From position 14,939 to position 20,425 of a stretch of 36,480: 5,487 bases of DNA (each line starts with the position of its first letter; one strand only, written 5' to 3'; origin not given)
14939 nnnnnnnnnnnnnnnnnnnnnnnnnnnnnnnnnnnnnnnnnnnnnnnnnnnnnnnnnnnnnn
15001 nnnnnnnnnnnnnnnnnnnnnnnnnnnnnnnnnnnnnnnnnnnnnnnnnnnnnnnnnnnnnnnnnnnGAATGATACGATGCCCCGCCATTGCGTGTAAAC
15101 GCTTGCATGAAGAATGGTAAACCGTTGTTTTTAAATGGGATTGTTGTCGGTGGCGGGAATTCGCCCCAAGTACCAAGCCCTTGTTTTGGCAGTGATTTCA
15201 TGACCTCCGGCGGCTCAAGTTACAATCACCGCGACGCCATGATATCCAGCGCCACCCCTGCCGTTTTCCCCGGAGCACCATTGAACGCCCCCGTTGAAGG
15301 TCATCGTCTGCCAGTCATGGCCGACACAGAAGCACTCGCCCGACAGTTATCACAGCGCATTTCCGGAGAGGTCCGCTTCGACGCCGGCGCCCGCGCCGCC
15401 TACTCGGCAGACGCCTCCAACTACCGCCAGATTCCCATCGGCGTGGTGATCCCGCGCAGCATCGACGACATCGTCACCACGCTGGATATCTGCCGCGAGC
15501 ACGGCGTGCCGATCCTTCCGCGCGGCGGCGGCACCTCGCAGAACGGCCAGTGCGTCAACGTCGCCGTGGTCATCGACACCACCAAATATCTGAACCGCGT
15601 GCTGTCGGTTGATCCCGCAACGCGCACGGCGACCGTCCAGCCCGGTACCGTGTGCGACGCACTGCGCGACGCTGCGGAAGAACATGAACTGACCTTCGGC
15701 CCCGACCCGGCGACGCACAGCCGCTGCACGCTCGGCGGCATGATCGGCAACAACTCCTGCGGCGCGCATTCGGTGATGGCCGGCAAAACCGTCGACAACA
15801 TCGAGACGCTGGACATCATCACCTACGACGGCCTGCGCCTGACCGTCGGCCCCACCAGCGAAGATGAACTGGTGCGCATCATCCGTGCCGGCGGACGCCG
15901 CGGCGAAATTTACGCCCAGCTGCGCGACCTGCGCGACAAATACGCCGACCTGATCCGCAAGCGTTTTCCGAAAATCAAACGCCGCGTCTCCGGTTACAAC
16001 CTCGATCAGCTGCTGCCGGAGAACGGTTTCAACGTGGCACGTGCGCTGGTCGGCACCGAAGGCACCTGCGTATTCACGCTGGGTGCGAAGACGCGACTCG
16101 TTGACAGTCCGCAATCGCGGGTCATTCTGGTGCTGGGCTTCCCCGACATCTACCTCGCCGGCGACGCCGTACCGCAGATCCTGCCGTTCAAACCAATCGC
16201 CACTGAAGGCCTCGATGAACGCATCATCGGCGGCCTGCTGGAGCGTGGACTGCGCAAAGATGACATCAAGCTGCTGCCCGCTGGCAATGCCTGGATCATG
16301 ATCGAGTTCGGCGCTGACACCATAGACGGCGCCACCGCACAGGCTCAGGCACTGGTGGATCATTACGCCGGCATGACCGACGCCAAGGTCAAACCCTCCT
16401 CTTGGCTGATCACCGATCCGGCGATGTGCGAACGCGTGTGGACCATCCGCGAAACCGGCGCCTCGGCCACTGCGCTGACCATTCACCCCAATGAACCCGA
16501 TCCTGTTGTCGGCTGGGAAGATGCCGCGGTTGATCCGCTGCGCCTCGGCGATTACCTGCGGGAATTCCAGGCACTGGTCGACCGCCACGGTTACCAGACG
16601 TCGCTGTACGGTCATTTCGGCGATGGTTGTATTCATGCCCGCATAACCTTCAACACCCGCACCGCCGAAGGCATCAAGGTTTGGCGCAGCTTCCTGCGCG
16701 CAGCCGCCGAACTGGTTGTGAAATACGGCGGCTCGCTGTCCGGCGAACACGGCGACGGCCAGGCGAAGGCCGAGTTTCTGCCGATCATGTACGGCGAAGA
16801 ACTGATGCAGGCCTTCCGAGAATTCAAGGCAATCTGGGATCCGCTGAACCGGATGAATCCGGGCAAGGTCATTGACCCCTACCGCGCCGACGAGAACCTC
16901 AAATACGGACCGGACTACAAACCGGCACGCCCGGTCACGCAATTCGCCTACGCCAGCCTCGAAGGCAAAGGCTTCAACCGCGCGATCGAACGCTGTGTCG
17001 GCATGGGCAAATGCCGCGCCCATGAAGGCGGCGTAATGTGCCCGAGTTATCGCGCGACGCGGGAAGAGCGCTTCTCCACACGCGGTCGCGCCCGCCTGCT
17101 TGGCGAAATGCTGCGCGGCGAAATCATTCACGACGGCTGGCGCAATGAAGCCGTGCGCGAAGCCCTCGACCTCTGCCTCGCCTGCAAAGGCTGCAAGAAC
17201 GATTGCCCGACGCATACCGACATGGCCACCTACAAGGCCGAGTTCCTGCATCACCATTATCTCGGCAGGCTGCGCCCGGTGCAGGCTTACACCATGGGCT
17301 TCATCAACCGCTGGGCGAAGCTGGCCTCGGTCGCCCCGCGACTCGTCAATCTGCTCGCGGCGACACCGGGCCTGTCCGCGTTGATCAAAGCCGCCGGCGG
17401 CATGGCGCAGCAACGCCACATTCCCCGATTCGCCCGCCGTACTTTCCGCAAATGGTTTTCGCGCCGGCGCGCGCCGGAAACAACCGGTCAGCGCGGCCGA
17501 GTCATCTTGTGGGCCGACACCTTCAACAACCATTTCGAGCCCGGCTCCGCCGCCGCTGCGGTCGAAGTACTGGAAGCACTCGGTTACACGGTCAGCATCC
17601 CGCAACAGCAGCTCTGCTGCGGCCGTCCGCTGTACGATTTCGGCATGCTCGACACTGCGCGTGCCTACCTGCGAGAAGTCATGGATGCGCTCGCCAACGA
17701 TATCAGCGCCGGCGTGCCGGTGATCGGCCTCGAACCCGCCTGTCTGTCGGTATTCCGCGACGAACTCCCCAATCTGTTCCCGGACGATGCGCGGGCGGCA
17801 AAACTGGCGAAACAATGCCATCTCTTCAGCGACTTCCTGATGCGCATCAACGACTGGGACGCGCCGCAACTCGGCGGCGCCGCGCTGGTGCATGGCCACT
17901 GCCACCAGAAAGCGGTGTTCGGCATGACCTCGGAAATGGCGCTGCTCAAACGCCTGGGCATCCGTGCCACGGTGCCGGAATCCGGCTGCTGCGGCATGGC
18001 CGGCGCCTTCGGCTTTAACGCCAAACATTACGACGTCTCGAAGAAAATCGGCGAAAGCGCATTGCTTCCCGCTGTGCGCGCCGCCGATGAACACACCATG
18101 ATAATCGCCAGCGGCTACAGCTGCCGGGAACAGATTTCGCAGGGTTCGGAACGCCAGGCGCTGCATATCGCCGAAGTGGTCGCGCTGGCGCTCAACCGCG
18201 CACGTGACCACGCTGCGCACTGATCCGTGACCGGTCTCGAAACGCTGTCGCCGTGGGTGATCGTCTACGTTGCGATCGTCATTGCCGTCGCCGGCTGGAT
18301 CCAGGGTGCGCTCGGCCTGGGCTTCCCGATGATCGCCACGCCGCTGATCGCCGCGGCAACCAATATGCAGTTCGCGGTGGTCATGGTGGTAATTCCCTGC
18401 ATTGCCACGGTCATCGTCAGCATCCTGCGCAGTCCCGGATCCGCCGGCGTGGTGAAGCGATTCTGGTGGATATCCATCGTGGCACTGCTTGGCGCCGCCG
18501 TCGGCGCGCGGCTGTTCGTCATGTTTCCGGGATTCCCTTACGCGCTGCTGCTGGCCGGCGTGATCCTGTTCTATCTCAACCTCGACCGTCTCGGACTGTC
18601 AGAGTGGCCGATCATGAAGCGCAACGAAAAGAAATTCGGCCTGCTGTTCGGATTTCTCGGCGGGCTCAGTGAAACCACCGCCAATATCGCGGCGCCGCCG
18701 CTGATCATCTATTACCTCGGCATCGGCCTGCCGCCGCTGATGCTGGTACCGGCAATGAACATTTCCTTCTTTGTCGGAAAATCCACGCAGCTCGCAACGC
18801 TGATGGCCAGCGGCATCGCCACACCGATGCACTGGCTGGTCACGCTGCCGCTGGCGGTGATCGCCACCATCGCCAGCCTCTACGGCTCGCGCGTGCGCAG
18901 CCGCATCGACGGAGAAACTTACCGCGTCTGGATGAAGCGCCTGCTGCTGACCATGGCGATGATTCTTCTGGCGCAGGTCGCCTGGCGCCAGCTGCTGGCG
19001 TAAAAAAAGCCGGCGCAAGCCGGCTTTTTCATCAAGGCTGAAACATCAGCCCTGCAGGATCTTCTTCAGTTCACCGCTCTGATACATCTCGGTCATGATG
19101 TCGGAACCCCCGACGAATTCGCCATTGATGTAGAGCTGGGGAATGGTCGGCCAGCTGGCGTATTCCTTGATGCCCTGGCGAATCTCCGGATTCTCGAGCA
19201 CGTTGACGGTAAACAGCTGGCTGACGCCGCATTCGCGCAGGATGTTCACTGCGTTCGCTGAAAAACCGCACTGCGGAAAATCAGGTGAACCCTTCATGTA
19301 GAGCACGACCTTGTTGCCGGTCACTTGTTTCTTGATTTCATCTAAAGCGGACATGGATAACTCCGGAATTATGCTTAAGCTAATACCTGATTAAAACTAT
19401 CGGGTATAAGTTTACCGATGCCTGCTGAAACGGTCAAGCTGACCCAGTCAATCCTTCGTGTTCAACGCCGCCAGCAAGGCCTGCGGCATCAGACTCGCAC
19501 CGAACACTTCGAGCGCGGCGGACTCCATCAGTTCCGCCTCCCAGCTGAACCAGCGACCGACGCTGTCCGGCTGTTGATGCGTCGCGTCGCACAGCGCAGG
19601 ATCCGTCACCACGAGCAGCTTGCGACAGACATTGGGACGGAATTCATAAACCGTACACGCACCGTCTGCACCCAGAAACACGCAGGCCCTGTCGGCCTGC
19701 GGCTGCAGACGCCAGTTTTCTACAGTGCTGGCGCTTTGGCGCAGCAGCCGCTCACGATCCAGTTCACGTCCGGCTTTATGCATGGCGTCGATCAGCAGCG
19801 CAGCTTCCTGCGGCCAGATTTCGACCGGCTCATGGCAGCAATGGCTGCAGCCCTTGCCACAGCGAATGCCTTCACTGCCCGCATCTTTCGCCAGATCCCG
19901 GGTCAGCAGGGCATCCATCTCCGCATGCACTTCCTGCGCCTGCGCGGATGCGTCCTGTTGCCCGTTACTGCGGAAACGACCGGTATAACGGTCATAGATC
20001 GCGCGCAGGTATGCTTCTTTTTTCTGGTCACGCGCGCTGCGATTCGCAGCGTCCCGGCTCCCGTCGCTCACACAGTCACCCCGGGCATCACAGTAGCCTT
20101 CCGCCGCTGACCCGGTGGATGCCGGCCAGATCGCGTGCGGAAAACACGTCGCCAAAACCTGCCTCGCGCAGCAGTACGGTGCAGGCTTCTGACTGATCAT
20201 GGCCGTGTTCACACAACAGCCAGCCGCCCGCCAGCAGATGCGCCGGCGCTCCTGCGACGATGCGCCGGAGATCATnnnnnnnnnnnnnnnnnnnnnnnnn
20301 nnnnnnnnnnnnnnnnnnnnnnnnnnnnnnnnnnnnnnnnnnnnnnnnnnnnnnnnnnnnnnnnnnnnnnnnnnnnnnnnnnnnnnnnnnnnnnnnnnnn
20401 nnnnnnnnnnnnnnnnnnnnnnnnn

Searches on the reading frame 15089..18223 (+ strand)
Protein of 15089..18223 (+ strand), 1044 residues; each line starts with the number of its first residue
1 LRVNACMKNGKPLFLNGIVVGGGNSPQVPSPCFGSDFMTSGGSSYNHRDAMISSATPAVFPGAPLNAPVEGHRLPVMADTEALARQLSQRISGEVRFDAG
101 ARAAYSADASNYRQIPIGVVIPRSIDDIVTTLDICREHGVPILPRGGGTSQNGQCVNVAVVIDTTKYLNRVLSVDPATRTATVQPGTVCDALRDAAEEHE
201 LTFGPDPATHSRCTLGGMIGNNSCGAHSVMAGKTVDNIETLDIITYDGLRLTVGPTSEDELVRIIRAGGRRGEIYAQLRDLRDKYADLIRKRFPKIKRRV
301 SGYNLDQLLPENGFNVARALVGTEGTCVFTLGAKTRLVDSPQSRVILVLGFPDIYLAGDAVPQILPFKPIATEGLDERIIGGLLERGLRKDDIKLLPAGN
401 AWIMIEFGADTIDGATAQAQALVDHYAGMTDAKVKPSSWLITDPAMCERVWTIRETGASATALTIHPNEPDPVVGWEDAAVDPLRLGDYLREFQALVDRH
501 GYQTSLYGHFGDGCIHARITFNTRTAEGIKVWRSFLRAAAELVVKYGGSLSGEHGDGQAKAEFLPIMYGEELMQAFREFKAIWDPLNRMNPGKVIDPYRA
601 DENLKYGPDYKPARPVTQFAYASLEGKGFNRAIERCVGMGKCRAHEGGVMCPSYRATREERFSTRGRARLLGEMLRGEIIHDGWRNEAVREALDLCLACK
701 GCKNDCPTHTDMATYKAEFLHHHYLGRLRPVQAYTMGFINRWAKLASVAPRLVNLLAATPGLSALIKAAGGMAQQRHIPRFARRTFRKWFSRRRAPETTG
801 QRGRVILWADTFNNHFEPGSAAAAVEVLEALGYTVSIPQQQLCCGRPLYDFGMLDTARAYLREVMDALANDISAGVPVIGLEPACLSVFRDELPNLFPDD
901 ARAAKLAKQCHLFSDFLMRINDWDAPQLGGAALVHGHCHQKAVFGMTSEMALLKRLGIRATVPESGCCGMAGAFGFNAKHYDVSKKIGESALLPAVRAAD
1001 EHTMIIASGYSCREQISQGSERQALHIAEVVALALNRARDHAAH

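Call 50: search_protein_families(library=pfam, proteins=[window:15089-18223:+], max_evalue=0.00001)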
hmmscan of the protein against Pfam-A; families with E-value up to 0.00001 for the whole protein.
window:15089-18223:+ (1044 aa): 5 families
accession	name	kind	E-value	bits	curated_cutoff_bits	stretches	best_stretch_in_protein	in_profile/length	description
PF02913.24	FAD-oxidase_C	-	1.3e-42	146.7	21.2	1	341-594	2-248/248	FAD linked oxidases, C-terminal domain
PF01565.28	FAD_binding_4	-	5.7e-39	133.4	26.4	1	116-253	1-138/139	FAD binding domain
PF02754.22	CCG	-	1.1e-08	35.5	20.6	0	817-887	14-82/85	Cysteine-rich domain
PF13183.11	Fer4_8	-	9.9e-08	32.9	27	1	633-709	2-67/68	4Fe-4S dicluster domain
PF13534.11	Fer4_17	-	3.4e-07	31.2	22.2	0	635-709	1-59/61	4Fe-4S dicluster domain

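Call 76: search_protein_families(library=ncbifam, proteins=[window:15089-18223:+], max_evalue=1e-10)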
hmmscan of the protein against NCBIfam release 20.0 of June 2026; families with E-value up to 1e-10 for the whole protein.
window:15089-18223:+ (1044 aa): 7 families
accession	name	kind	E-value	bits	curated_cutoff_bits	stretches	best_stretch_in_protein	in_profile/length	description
NF049975.1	2HglutDHaseYdiJ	equivalog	2.6e-151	505.5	1350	2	87-677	22-620/1018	D-2-hydroxyglutarate dehydrogenase YdiJ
NF008369.0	PRK11168.1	equivalog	3.2e-54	184.3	278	1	686-1036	50-400/401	anaerobic glycerol-3-phosphate dehydrogenase subunit C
TIGR00387.1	glcD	equivalog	2.1e-53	181.6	567.9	2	119-253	1-136/413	glycolate oxidase subunit GlcD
NF008408.0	PRK11230.1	equivalog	5.7e-45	153.7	897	2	79-258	17-199/499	glycolate oxidase subunit GlcD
TIGR03379.1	glycerol3P_GlpC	equivalog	7.4e-37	127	279.9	1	687-1035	45-396/397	anaerobic glycerol-3-phosphate dehydrogenase subunit GlpC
NF045670.1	quin_L_LdhH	equivalog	1.3e-29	103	800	1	686-1027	346-696/706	L-lactate dehydrogenase (quinone) large subunit LdhH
NF008434.0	PRK11274.1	equivalog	1.2e-21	77.1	333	1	623-1035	12-407/409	glycolate oxidase subunit GlcF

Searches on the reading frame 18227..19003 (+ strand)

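Call 9: search_protein_families(library=pfam, proteins=[window:18227-19003:+])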
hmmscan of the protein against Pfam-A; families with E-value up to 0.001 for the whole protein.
window:18227-19003:+ (258 aa): 1 family
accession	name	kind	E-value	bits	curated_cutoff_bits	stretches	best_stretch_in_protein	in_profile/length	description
PF01925.25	TauE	-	4.5e-21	76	32.6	1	16-244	2-234/237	Sulfite exporter TauE/SafE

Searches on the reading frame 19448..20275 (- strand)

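Call 9: search_protein_families(library=pfam, proteins=[window:19448-20275:-])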
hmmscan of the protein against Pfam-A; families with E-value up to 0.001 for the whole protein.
window:19448-20275:- (275 aa): 1 family
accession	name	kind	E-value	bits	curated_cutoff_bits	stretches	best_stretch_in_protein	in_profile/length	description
PF03692.20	CxxCxxCC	-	2.5e-08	35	23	1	139-219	2-68/85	Putative zinc- or iron-chelating domain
